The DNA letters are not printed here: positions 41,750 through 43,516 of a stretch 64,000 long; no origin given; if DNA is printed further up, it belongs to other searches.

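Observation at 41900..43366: Orphan Csm5/Cas7-like RAMP protein with a disordered S/T/N/Q-rich N-terminus and no cas genes or CRISPR array nearby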

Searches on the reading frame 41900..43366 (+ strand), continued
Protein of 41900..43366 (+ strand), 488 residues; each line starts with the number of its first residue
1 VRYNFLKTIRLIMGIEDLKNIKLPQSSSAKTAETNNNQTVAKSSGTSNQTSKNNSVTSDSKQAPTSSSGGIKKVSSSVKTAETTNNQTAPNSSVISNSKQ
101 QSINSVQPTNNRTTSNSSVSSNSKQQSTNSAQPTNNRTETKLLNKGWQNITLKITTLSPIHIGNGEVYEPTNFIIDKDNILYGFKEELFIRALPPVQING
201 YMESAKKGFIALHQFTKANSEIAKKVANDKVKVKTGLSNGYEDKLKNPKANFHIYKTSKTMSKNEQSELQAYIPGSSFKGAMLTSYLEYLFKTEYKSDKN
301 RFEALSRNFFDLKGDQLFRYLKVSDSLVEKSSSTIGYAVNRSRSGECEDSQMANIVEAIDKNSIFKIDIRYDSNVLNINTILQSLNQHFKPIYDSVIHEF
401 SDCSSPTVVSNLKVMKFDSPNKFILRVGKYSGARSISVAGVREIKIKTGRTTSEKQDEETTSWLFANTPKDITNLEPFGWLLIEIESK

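Call 23: find_related_loci(query=A1, collection=genome_contigs, flank=10000)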
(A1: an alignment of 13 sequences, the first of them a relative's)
Query A1 (476 aa) in genome_contigs; peptide patterns used: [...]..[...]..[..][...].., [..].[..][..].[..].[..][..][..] (x = any residue, [..] = any of these).
406 stretches matched a pattern; 162 encode a relative of the query (tblastn E <= 1e-3); the best 80 are kept; 80 distinct loci.
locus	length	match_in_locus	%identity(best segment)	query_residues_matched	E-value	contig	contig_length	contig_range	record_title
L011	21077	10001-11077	53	113-475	3e-118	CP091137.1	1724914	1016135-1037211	MAG: Candidatus Thiovulum stygium isolate 07-Movile_MetG_Ill chromosome, complete genome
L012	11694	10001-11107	36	137-473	5e-60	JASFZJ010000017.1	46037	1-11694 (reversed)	MAG: Sulfurovum sp. isolate MAY_MAG_00022 ALL_000000000440, whole genome shotgun sequence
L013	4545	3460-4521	37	138-473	2e-59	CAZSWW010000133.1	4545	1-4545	MAG TPA_asm: uncultured Sulfurimonas sp. isolate binchicken_co36_191 genome assembly, contig: NODE_14726_length_4545_cov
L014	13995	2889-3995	36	137-473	3e-58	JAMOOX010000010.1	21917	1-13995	MAG: Campylobacteraceae bacterium isolate 4559-240_maxbin2_scaf2bin.145 4559-240_scaffold_1174_c1, whole genome shotgun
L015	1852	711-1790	36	140-476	6e-56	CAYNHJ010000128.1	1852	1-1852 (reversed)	MAG TPA_asm: uncultured Candidatus Peribacteria bacterium isolate SRP144503_co3_68 genome assembly, contig: NODE_84552_l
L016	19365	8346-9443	34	140-473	2e-50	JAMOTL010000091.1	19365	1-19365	MAG: Nautiliaceae bacterium isolate 4571-419_metabat2_scaf2bin.004 4571-419_scaffold_693_c1, whole genome shotgun sequen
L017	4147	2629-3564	35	133-446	1e-48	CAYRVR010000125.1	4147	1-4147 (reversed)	MAG TPA_asm: uncultured Sulfurimonas sp. isolate SRP163575_co3_182 genome assembly, contig: NODE_22861_length_4147_cov_5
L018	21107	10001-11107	33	132-473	5e-45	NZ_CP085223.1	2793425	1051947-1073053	Malaciobacter canalis strain ADH2-947 chromosome, complete genome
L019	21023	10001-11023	32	140-473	1e-44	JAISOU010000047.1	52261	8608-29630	MAG: Helicobacteraceae bacterium isolate Iy174_bin57 k119_2195583, whole genome shotgun sequence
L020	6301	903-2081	31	116-473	2e-44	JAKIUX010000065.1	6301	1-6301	MAG: Hydrogenimonas sp. isolate D100SM.bin.28 NODE_4307_length_6301_cov_2.100097, whole genome shotgun sequence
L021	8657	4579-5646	34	132-473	3e-44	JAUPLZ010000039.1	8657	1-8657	MAG: Campylobacterota bacterium isolate erpe_2018_pw_30hr_WHONDRS-PP48-000095_B_bin.9 scaffold_96006, whole genome shotg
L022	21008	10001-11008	33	136-473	8e-43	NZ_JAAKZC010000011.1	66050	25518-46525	Campylobacter concisus strain H32O-S2 ASC2_t_contig00011, whole genome shotgun sequence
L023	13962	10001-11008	33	136-473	1e-42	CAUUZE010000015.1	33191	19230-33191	MAG TPA_asm: Campylobacter concisus isolate SRR13061532_bin.12_MetaWRAP_v1.3_MAG genome assembly, contig: ERZ21659678.37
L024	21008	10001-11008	33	136-473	1e-41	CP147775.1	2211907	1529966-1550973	Campylobacter concisus strain RMIT-O23 chromosome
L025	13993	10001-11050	33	132-473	1e-41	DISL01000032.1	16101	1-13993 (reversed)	MAG TPA_asm: Epsilonproteobacteria bacterium UBA6211 UBA6211_contig_5565, whole genome shotgun sequence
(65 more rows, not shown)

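Call 30: find_homologous_proteins(query=L002:5730-7718:+, max_evalue=1e-10)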
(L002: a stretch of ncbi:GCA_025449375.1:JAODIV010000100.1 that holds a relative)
Query L002:5730-7718:+ (662 aa): 197 proteins with E <= 1e-10 among 8000 candidates; the best 120 are listed.
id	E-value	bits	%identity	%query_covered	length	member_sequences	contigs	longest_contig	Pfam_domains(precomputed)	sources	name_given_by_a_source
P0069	0.0e+0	1452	100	100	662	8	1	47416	PF22335.2,PF18211.8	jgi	-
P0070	3.4e-200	685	52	99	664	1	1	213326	PF22335.2,PF18211.8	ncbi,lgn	-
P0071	1.0e-182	627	53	92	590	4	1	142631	PF22335.2,PF18211.8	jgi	jgi:CRISPR-associated protein Csm1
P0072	2.7e-126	441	44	99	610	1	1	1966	PF22335.2,PF18211.8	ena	-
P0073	7.1e-123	429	42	100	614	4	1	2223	PF22335.2,PF18211.8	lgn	-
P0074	2.3e-119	418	41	99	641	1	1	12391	PF22335.2,PF18211.8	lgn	-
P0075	2.3e-118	414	41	100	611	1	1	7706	PF22335.2,PF18211.8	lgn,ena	-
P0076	2.6e-118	414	41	99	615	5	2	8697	PF22335.2,PF18211.8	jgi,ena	-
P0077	1.7e-117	412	40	100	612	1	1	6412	PF22335.2,PF18211.8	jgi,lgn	jgi:CRISPR-associated protein Csm1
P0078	6.4e-117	410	42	100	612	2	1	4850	PF22335.2,PF18211.8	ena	-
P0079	3.9e-116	407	40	99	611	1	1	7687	PF22335.2,PF18182.7,PF18211.8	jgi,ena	-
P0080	1.2e-114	402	40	100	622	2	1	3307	PF22335.2,PF18211.8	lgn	-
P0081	1.5e-114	402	40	100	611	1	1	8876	PF22335.2,PF18211.8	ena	-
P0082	3.7e-114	401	40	99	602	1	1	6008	PF22335.2,PF18211.8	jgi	-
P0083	3.4e-113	397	40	100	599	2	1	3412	PF22335.2,PF18211.8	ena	-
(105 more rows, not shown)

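Call 31: find_encoding_contigs(protein=P0070, flank=10000, max_places=5)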
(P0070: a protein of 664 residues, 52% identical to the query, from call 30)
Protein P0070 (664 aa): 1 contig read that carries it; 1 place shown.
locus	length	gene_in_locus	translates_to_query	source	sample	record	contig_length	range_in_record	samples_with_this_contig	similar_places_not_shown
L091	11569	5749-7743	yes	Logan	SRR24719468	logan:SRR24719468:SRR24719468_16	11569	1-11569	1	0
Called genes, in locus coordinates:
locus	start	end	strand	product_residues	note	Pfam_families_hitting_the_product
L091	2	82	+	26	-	?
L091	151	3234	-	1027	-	PF05140:ResB, PF01578:Cytochrom_C_asm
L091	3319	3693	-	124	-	PF03692:CxxCxxCC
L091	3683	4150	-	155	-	-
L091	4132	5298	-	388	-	PF07228:SpoIIE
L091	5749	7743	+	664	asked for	PF18211:Csm1_B, PF22335:Cas10-Cmr2_palm2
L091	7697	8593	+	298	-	-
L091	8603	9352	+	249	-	PF01881:Cas_Cas6_C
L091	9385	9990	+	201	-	PF00117:GATase, PF07685:GATase_3, PF01174:SNO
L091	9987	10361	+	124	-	PF17273:DUF5338 (weak)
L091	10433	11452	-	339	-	PF02547:Queuosine_synth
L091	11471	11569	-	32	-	?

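Call 32: find_encoding_contigs(protein=P0071, flank=10000, max_places=3)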
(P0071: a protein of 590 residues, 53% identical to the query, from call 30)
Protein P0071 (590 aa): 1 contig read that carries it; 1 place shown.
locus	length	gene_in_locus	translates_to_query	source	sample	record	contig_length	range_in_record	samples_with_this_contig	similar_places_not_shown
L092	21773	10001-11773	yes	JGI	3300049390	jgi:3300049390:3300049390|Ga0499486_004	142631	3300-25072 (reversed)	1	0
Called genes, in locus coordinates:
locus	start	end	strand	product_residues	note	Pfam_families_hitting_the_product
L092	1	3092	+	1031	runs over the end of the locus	PF17963:Big_9 (weak), PF20578:aBig_2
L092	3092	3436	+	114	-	-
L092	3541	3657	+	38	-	-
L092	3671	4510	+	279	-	PF13393:tRNA-synt_His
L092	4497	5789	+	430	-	PF08245:Mur_ligase_M, PF02875:Mur_ligase_C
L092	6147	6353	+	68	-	-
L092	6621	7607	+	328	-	PF02498:Bro-N, PF13310:Virulence_RhuM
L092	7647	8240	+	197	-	PF02498:Bro-N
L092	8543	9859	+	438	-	-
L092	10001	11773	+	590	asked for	PF18211:Csm1_B, PF22335:Cas10-Cmr2_palm2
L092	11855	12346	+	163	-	PF03750:Csm2_III-A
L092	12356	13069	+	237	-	PF03787:RAMPs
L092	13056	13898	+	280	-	PF03787:RAMPs (weak)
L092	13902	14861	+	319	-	PF03787:RAMPs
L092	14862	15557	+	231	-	PF01881:Cas_Cas6_C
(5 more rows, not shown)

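Call 35: find_homologous_proteins(query=L002:8287-9048:+, max_evalue=1e-20)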
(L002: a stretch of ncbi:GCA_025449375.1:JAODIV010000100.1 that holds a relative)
Query L002:8287-9048:+ (253 aa): 6296 proteins with E <= 1e-20 among 8000 candidates; the best 120 are listed.
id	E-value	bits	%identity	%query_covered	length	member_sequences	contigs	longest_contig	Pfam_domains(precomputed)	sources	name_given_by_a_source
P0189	5.8e-156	535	100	100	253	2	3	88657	PF03787.21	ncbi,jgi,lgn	jgi:CRISPR-associated protein Csm3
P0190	3.8e-106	372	72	99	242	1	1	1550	PF03787.21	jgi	jgi:CRISPR-associated protein Csm3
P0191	4.3e-86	307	64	83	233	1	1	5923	PF03787.21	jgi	jgi:CRISPR-associated protein Csm3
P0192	1.3e-82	295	60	99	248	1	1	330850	PF03787.21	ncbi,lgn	-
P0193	3.1e-71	258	58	90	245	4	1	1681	PF03787.21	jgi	-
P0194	3.4e-71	258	56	98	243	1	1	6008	PF03787.21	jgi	-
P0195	7.9e-71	257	58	93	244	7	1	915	PF03787.21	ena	-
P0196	2.0e-70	255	59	89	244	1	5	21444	PF03787.21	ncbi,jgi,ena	jgi:CRISPR-associated protein Csm3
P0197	6.3e-70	254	58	91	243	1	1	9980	PF03787.21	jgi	jgi:CRISPR-associated protein Csm3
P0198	1.0e-69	253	54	74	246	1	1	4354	PF03787.21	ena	-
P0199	2.6e-69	252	56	92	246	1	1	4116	PF03787.21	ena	-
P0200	5.3e-69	251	58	90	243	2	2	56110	PF03787.21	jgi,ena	-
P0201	6.5e-69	250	58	91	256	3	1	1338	PF03787.21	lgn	-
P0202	1.9e-68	249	55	98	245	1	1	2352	PF03787.21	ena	-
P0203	2.0e-68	249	55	92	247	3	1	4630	PF03787.21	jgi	-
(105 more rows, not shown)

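Call 36: find_encoding_contigs(protein=P0192, flank=10000, max_places=4)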
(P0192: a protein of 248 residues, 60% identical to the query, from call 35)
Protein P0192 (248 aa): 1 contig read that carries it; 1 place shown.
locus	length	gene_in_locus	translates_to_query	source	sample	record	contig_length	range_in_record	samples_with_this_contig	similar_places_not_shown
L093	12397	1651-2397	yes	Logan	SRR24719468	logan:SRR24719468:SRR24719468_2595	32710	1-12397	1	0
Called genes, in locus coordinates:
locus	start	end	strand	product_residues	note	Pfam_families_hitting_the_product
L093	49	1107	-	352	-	PF00563:EAL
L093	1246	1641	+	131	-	PF03750:Csm2_III-A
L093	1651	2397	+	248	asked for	PF03787:RAMPs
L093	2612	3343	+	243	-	-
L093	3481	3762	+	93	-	PF01649:Ribosomal_S20p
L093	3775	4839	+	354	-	PF03462:PCRF, PF00472:RF-1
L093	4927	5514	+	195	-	PF03840:SecG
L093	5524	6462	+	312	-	PF01522:Polysacc_deac_1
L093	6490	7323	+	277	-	PF02108:FliH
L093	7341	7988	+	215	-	-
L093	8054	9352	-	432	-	PF06965:Na_H_antiport_1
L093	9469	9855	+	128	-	PF21651:DUF6858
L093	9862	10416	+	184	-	-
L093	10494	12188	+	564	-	PF00920:ILVD_EDD_N, PF24877:ILV_EDD_C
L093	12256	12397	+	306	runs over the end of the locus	PF04166:PdxA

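Call 38: list_cluster_members(proteins=[P0070, P0192, L093:1246-1641:+, L091:7697-8593:+, L091:8603-9352:+, P0002])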
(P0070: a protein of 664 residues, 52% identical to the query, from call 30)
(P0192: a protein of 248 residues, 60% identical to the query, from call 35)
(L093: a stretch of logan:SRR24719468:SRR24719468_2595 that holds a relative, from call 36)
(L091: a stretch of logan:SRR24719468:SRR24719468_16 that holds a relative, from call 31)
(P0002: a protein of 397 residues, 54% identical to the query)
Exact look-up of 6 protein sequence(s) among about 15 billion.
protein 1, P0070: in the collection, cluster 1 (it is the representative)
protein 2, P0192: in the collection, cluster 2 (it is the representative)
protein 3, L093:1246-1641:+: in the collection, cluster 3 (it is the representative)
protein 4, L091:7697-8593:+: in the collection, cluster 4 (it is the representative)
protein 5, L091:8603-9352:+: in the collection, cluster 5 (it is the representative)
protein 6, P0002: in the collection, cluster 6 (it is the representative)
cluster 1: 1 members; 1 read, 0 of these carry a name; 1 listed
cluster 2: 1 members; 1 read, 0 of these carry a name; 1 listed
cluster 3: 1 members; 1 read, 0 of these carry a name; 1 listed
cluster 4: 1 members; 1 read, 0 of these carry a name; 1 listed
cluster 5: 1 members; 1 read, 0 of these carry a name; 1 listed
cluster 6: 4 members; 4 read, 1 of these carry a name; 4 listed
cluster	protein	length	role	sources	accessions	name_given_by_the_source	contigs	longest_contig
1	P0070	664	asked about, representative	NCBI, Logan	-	-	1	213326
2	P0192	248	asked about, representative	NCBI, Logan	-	-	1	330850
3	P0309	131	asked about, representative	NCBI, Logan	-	-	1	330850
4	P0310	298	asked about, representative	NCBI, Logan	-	-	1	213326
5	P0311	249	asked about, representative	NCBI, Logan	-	-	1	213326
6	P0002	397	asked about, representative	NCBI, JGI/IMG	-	CRISPR-associated protein Csm5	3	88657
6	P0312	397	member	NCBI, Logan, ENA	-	-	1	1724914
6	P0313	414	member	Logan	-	-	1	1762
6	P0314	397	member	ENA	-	-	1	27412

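Call 51: search_protein_families(library=padloc, proteins=[L093:2612-3343:+, L091:3683-4150:-, L091:4132-5298:-, L091:8603-9352:+, L091:9987-10361:+], max_evalue=0.01)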
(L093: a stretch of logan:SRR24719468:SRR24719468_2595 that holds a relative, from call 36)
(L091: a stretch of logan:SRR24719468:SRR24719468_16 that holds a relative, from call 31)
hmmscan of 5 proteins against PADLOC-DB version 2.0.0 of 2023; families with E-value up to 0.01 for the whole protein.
L093:2612-3343:+ (243 aa): 0 families

L091:3683-4150:- (155 aa): 0 families

L091:4132-5298:- (388 aa): 0 families

L091:8603-9352:+ (249 aa): 13 families
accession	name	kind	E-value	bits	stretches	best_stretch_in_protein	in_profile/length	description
PDLC01609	Cas6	-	1.9e-15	55.8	1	84-219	6-137/137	"CAS-I,CAS-II,CAS-III,CAS-IV,CAS-V,CAS-VI; crRNAmaturation"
PDLC01782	Cas6b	-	8.3e-15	53.5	1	53-220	64-234/235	-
PDLC00956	Cas6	-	1e-13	50.3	1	43-218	13-200/200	CRISPR-associated endoribonuclease Cas6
PDLC01783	Cas6b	-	3.8e-10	38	1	52-219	70-224/225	-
PDLC02098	Cas6_IIIa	-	6.4e-10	37.8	1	56-219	47-199/200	-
PDLC01451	Cas6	-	1.7e-09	36.3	1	19-220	17-218/219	"CAS-I,CAS-II,CAS-III,CAS-IV,CAS-V,CAS-VI; crRNAmaturation"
PDLC01372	Cas6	-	2.6e-09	35.5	1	57-219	69-235/235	"CAS-I,CAS-II,CAS-III,CAS-IV,CAS-V,CAS-VI; crRNAmaturation"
PDLC01718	typeIV_Cas6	-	1.5e-08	32.8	1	64-221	79-241/262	Cas6_7_IV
PDLC01265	Cas6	-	8.1e-08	31.3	1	54-218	16-179/179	"CAS-I,CAS-II,CAS-III,CAS-IV,CAS-V,CAS-VI; crRNAmaturation"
PDLC02103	Cas6b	-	9.2e-08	30.2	1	46-219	69-238/240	-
PDLC01785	Cas6b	-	0.0028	15.8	1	185-222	216-255/257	-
PDLC01786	Cas6b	-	0.0043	14.9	1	123-217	142-227/228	-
PDLC01442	Csm3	-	0.0052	14.6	1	188-236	151-194/208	"CAS-III-A,CAS-III-D; effector_G7"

L091:9987-10361:+ (124 aa): 0 families

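Call 52: search_protein_families(library=pfam, proteins=[L093:2612-3343:+, L091:7697-8593:+, L091:8603-9352:+, L091:5749-7743:+, L093:1246-1641:+, L093:1651-2397:+, L093:49-1107:-, L091:3683-4150:-], max_evalue=0.01)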
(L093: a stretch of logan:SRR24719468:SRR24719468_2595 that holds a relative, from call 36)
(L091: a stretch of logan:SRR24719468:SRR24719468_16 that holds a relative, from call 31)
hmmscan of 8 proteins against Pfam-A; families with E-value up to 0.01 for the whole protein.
L093:2612-3343:+ (243 aa): 0 families

L091:7697-8593:+ (298 aa): 0 families

L091:8603-9352:+ (249 aa): 1 family
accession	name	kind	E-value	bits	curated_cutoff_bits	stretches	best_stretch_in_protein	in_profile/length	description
PF01881.21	Cas_Cas6_C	-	4.7e-13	50.5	23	1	111-219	14-125/125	CRISPR associated protein Cas6, C-terminal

L091:5749-7743:+ (664 aa): 2 families
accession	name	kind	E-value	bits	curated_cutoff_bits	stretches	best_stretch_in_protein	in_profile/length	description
PF22335.1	Cas10-Cmr2_palm2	-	1.6e-24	87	27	1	400-525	4-127/133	Cas10/Cmr2, second palm domain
PF18211.6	Csm1_B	-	9.5e-09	35.5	26.4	1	111-197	3-92/94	Csm1 subunit domain B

L093:1246-1641:+ (131 aa): 1 family
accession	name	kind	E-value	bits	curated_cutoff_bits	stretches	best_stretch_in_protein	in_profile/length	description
PF03750.18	Csm2_III-A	-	2.3e-12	48.1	24.8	1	23-127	11-108/115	Csm2 Type III-A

L093:1651-2397:+ (248 aa): 1 family
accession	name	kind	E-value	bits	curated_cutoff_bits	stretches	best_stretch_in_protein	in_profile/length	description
PF03787.20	RAMPs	-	1.4e-15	58.7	22.1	1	10-213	2-189/189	RAMP superfamily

L093:49-1107:- (352 aa): 1 family
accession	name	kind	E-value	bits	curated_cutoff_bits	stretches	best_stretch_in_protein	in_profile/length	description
PF00563.25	EAL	-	9.4e-59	199.1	31.3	1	118-344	8-236/236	EAL domain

L091:3683-4150:- (155 aa): 0 families

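Call 54: search_protein_families(library=ncbifam, proteins=[L091:5749-7743:+, L091:7697-8593:+, L091:8603-9352:+, L093:1246-1641:+, L093:1651-2397:+, L093:2612-3343:+], max_evalue=0.001)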
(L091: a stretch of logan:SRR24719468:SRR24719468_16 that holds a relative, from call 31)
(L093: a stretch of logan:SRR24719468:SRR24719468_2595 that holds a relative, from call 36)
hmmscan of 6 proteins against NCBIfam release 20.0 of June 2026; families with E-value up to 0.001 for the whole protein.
L091:5749-7743:+ (664 aa): 2 families
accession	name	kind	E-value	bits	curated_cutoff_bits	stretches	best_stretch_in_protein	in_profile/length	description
TIGR02578.2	cas_TM1811_Csm1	equivalog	2e-89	301.2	170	1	80-644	218-750/753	type III-A CRISPR-associated protein Cas10/Csm1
TIGR02577.1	cas_TM1794_Cmr2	equivalog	2e-06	27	79.4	1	447-522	424-509/510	type III-B CRISPR-associated protein Cas10/Cmr2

L091:7697-8593:+ (298 aa): 1 family
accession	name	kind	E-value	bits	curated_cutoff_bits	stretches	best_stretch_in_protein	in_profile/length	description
TIGR01903.2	cas5_csm4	equivalog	1.2e-18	67.5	55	1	28-205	25-213/304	type III-A CRISPR-associated RAMP protein Csm4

L091:8603-9352:+ (249 aa): 1 family
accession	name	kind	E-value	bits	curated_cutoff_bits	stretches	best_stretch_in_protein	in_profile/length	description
TIGR01877.1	cas_cas6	equivalog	3.8e-13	50.3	58.65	1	43-218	13-200/200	CRISPR-associated endoribonuclease Cas6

L093:1246-1641:+ (131 aa): 1 family
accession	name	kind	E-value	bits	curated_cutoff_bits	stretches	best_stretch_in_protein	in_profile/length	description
TIGR01870.1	cas_TM1810_Csm2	hypoth_equivalog_domain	2.8e-08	34.6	30.6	1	38-128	1-91/96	type III-A CRISPR-associated protein Csm2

L093:1651-2397:+ (248 aa): 7 families
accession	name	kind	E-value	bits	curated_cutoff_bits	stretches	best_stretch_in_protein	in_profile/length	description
TIGR02582.1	cas7_TM1809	equivalog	1e-51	175.9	90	1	7-213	7-202/203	type III-A CRISPR-associated RAMP protein Csm3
TIGR02581.1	cas_cyan_RAMP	equivalog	8.4e-14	51.8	108.05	1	10-217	10-213/216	type III CRISPR-associated RAMP protein Csx7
TIGR02580.1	cas_RAMP_Cmr4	equivalog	9e-08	32.3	87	1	8-65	3-52/283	type III-B CRISPR module RAMP protein Cmr4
TIGR01899.1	cas_TM1807_csm5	equivalog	1.6e-05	24.6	38.3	1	37-64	97-125/364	type III-A CRISPR-associated RAMP protein Csm5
TIGR01898.1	cas_TM1791_cmr6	equivalog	0.00017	21.8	51.1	0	34-70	18-53/195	type III-B CRISPR module RAMP protein Cmr6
TIGR03986.1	TIGR03986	equivalog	0.00023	20.7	161.35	1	8-65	38-89/568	TIGR03986 family type III CRISPR-associated RAMP protein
TIGR03115.2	cas7_csf2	equivalog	0.00026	20.4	130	0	151-243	234-325/346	type IV CRISPR-associated protein Csf2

L093:2612-3343:+ (243 aa): 0 families
